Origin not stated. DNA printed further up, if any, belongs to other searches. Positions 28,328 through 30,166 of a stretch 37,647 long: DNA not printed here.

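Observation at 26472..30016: Stand-alone operon: dual winged-helix coiled-coil protein plus MORC/GHKL-type ATPase, inserted between pgl and rseP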

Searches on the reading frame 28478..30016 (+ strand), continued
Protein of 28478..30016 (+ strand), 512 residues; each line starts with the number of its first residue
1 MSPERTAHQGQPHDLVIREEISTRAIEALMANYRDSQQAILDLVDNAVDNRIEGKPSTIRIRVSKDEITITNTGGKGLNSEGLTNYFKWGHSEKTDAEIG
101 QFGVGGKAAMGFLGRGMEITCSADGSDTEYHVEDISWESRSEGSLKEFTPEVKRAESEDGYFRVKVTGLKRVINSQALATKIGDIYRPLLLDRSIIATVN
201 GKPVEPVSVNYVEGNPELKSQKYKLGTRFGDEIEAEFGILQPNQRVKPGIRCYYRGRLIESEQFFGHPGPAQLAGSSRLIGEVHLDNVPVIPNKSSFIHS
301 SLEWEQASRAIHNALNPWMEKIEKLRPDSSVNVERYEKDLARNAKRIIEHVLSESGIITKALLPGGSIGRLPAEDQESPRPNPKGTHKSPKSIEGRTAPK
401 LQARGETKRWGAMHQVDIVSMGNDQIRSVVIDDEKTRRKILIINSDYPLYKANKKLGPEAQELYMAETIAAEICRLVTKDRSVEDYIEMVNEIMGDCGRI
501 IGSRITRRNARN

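Call 94: search_solved_structures(query=A1, max_evalue=1e-8, show_alignments=2)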
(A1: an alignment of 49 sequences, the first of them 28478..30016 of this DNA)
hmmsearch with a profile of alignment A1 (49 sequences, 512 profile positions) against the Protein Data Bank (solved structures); distinct sequences matched with E-value up to 1e-8: 3.
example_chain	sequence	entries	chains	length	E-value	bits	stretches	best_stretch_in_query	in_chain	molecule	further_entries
7k7t_A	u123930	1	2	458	1.8e-13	53.4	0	17-121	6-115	Isoform 3 of MORC family CW-type zinc finger protein 4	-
6o1e_A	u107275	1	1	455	3.5e-12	49.2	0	29-121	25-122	MORC family CW-type zinc finger protein 3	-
5ix1_A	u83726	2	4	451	2e-11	46.6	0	29-119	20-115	MORC family CW-type zinc finger protein 3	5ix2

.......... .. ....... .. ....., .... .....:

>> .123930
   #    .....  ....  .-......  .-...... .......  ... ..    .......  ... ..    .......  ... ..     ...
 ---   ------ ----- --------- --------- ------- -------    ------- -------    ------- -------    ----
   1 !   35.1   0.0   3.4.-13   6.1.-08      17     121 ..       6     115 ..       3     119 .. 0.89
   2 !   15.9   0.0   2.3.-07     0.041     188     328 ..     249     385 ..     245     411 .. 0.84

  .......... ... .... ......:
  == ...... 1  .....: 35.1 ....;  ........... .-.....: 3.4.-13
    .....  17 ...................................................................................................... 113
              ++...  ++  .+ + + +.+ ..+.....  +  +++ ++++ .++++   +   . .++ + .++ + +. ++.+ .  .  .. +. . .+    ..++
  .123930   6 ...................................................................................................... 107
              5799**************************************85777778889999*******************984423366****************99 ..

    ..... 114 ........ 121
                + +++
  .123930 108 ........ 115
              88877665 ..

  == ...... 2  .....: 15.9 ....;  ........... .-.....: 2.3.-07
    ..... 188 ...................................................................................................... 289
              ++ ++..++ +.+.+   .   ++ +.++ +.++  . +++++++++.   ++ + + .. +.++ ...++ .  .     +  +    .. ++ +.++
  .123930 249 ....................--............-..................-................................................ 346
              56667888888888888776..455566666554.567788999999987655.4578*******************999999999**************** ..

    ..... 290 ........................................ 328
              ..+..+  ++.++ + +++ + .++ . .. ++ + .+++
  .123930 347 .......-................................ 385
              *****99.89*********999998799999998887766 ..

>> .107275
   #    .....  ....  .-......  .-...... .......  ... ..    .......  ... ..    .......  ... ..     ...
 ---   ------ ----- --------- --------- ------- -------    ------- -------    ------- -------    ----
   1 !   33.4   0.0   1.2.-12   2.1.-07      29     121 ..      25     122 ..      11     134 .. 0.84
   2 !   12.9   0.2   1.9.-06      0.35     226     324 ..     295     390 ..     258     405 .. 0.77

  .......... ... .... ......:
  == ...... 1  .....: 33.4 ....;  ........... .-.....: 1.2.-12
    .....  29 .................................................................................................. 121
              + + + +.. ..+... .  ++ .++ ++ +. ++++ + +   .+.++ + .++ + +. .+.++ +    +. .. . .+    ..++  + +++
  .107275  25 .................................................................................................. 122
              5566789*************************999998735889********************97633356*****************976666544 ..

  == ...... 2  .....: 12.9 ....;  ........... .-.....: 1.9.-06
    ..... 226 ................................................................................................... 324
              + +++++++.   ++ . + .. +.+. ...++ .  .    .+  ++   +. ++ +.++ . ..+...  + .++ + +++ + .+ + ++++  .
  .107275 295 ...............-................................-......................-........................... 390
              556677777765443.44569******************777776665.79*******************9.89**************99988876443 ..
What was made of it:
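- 28526..28987 (+): Gene 2 aa about 17-170: Bergerat-fold ATP-binding domain. Key residues are D42, N46, T73 (the position of the motif II Asp), G75, G77, G100, G103, G105 and K107. Residue alignment to MORC4 and MORC3 (call 94).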

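Call 97: fold_search(model_id=the predicted structure, library=viral)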
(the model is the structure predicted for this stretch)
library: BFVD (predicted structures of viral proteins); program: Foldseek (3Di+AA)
matches with E <= 10: 584; with E <= 0.001: 92
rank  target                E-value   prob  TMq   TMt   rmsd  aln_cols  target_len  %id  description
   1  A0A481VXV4            8.7e-20  1.00  0.44  0.46  19.6       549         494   16  (no name in the UniProt tables at hand)
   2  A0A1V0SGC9            6.5e-14  1.00  0.45  0.35  20.8       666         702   11  Uncharacterized protein [Hokovirus HKV1]
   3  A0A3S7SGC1            1.3e-12  1.00  0.42  0.27  25.5       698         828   13  (no name in the UniProt tables at hand)
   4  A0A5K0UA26            2.3e-12  1.00  0.43  0.31  24.1       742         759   11  Uncharacterized protein [Yasminevirus sp. GU-2018]
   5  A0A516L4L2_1          3.6e-12  1.00  0.42  0.17  13.9       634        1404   11  (no name in the UniProt tables at hand)
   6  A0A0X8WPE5            6.2e-12  1.00  0.42  0.28  22.2       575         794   12  (no name in the UniProt tables at hand)
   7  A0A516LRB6            6.9e-12  1.00  0.43  0.30   8.5       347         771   15  (no name in the UniProt tables at hand)
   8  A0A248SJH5            8.1e-12  1.00  0.36  0.30   9.2       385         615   14  (no name in the UniProt tables at hand)
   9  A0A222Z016            8.5e-12  1.00  0.42  0.35  23.1       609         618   11  RIIA lysis inhibitor [Salmonella phage ST11]
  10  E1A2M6                1.7e-11  1.00  0.43  0.31  15.2       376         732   14  Membrane integrity protector [Aeromonas phage phiAS5]
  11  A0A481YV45            2.3e-11  1.00  0.34  0.17  10.6       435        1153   14  DNA topoisomerase 2 [Marseillevirus LCMAC103]
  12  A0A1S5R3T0            3.1e-11  1.00  0.43  0.31  15.9       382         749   14  RIIA protector from prophage-induced early lysis [Pseudomonas phage pf16]
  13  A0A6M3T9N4            3.9e-11  1.00  0.42  0.34  14.0       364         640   14  RIIA-like protein [Streptomyces phage Bmoc]
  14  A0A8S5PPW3            4.1e-11  1.00  0.42  0.45   6.0       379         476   13  DNA topoisomerase (ATP-hydrolyzing) [Myoviridae sp. ctwwN25]
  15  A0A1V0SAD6            4.1e-11  1.00  0.44  0.34  24.2       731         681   11  Heat shock protein 83 kDa [Catovirus CTV1]
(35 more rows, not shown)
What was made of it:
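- Tried and rejected: Foldseek of gene 2 against viral structures gave generic GHKL proteins (rIIA, topoisomerase II, Hsp90) and nothing specific (call 97).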

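Call 98: search_dna_similar(query=window:28478-30016:+, collection=plasmids, mode=protein, max_evalue=0.00001, max_rows=10)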
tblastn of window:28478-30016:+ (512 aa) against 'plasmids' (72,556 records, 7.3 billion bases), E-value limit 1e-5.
Records with a match: 1; places in all: 1; records where one place covers at least 80% of the query: 0.
Best place of each record, by identity: <60% 1.
By first word of the organism name: Haladaptatus 1.
By predicted mobility (MOB-suite, as given by PLSDB): non-mobilizable 1.
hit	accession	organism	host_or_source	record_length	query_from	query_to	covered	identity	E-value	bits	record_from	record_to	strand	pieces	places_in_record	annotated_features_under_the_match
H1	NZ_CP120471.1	Haladaptatus sp. DYSN1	cell culture,sediment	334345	38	317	55%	27.4%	2e-13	81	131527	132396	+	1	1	ATP-binding protein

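Call 99: search_dna_similar(query=window:28478-30016:+, collection=phages, mode=protein, max_evalue=0.00001, max_rows=10)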
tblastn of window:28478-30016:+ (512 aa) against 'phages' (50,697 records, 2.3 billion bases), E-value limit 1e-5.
No match.

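Call 100: list_cluster_members(proteins=[window:28478-30016:+, window:26719-28476:+, P0072, P0082, P0004])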
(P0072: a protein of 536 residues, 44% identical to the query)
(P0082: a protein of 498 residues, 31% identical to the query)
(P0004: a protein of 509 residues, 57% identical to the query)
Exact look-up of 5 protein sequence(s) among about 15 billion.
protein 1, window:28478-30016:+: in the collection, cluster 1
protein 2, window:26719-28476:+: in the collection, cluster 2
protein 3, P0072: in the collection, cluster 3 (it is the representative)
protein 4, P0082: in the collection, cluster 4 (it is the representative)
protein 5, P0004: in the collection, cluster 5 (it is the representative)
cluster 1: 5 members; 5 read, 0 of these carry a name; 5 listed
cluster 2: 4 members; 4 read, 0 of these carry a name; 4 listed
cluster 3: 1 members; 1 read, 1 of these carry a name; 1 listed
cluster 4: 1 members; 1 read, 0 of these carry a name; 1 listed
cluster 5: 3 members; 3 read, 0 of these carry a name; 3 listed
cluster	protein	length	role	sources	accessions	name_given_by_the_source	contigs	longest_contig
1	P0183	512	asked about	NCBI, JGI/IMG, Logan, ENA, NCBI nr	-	-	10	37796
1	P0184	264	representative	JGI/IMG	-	-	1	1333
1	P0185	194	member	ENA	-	-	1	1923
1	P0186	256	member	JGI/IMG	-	-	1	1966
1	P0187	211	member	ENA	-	-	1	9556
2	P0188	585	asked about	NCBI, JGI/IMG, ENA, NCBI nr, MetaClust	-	-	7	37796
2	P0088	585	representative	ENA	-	-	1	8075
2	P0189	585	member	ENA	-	-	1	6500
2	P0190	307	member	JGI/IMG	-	-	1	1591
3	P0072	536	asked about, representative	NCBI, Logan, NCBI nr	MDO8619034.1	MAG: ATP-binding protein [Candidatus Daviesbacteria bacterium] | ATP-binding protein [Candidatus Daviesbacteria bacterium]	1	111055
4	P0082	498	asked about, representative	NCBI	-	-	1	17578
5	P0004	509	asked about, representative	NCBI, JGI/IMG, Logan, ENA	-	-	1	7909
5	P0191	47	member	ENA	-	-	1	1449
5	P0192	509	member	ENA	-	-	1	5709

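Call 107: find_encoding_contigs(protein=P0079, flank=7000, max_places=1)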
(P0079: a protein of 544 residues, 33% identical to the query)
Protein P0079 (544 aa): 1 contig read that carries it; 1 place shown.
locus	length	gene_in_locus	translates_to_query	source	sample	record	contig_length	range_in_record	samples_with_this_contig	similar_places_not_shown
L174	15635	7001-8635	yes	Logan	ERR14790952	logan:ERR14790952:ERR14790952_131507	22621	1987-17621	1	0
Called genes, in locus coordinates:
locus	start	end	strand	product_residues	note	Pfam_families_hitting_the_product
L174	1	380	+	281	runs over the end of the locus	PF24859:FdhE_central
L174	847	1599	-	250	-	-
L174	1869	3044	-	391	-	PF25198:Spore_GerAC_N, PF05504:Spore_GerAC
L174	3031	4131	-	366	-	PF03845:Spore_permease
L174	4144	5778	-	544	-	PF03323:GerA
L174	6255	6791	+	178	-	PF09970:DUF2204 (faint), PF19502:DUF6036 (faint), PF08843:AbiEii (weak)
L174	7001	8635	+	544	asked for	-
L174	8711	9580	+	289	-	PF02811:PHP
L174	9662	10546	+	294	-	PF03668:RapZ-like_N, PF22740:PapZ_C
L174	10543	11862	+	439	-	PF01933:CofD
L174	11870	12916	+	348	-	PF10298:WhiA_N, PF14527:LAGLIDADG_WhiA, PF02650:HTH_WhiA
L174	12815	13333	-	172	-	PF02417:Chromate_transp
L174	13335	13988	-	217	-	PF02417:Chromate_transp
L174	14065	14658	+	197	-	PF13183:Fer4_8, PF13187:Fer4_9, PF13534:Fer4_17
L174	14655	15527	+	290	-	PF02754:CCG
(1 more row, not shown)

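Call 108: find_encoding_contigs(protein=P0086, flank=7000, max_places=2)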
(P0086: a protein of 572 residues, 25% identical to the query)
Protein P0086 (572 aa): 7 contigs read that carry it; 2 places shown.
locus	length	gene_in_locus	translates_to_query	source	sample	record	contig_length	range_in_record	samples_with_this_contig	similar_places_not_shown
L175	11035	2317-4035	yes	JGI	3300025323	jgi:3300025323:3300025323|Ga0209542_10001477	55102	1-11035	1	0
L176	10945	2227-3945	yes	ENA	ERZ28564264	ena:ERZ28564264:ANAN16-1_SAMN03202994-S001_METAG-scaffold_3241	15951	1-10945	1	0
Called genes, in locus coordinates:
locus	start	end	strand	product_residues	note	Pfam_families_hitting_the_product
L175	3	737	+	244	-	?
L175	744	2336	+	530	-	-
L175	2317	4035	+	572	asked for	-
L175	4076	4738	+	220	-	PF00160:Pro_isomerase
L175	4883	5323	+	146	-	PF22811:Zn_ribbon_NrdR, PF03477:ATP-cone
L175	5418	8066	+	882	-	PF00317:Ribonuc_red_lgN, PF02867:Ribonuc_red_lgC, PF12637:TSCPD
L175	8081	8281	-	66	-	-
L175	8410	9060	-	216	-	PF01797:Y1_Tnp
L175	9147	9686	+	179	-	PF02572:CobA_CobO_BtuR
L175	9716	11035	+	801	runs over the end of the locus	PF02190:LON_substr_bdg, PF00004:AAA, PF07728:AAA_5 (weak), PF22667:Lon_lid, PF05362:Lon_C, PF13541:ChlI (weak)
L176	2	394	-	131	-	?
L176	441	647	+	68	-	-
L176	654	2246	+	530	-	-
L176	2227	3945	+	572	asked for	-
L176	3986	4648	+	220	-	PF00160:Pro_isomerase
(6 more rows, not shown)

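Call 109: find_encoding_contigs(protein=P0032, flank=7000, max_places=1)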
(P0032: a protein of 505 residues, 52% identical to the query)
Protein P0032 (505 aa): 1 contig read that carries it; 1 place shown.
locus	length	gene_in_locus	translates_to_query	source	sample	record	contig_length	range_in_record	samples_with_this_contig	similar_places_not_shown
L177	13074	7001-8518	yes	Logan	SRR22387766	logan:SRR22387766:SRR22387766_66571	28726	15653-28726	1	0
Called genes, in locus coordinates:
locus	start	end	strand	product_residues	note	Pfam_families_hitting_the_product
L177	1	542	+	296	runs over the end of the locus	PF01820:Dala_Dala_lig_N (weak), PF07478:Dala_Dala_lig_C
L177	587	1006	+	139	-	-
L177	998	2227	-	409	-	PF00587:tRNA-synt_2b, PF03129:HGTP_anticodon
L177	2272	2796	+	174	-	PF07823:CPDase, PF13563:2_5_RNA_ligase2 (weak)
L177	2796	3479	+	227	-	PF00702:Hydrolase, PF12710:HAD, PF13419:HAD_2, PF13242:Hydrolase_like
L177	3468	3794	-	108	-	PF01588:tRNA_bind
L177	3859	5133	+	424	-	PF02812:ELFV_dehydrog_N, PF00208:ELFV_dehydrog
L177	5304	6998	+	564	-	-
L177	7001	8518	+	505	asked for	PF13589:HATPase_c_3 (weak)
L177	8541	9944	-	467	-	-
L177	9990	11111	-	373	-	PF02163:Peptidase_M50, PF00595:PDZ (weak), PF04495:GRASP55_65 (weak), PF13180:PDZ_2, PF14685:PDZ_Tricorn (weak), PF17820:PDZ_6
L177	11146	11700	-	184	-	PF01765:RRF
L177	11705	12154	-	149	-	PF00889:EF_TS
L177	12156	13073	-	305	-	?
